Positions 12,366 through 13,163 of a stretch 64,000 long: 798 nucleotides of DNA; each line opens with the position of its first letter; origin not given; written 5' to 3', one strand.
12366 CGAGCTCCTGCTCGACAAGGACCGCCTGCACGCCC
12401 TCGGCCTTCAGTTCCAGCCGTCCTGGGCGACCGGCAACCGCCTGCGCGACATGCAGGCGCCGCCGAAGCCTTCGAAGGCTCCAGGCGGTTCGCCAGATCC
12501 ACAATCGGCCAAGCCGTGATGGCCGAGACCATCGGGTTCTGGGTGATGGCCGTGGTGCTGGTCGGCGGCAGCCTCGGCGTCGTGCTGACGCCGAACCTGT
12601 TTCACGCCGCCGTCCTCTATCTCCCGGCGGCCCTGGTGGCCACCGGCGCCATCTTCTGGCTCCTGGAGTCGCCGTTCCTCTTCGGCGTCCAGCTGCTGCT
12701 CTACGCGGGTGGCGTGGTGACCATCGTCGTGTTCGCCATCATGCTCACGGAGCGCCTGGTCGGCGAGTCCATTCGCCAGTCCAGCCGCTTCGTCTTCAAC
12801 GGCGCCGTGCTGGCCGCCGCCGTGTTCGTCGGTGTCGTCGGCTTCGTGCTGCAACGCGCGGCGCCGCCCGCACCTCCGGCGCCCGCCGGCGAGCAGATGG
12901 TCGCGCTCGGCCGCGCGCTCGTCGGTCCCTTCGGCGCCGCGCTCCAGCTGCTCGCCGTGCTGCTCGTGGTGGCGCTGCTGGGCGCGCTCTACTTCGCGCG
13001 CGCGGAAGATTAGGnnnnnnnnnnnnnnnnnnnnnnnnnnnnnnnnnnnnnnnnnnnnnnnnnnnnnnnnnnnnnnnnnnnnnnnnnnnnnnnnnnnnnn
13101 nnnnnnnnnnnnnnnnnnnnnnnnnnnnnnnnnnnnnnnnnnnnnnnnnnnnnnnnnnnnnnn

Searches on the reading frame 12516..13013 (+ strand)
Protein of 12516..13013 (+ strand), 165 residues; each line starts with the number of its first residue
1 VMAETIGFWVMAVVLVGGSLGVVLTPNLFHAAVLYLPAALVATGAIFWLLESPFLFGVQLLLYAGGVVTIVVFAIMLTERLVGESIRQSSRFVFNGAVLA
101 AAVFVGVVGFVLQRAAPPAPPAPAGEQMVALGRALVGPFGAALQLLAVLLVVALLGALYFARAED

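Call 6: search_protein_families(library=pfam, proteins=[window:12516-13013:+])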
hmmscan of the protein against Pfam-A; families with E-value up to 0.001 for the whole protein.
window:12516-13013:+ (165 aa): 1 family
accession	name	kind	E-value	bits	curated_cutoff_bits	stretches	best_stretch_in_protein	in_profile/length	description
PF00499.25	Oxidored_q3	-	8.7e-22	77.9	33.2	1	19-159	2-145/146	NADH-ubiquinone/plastoquinone oxidoreductase chain 6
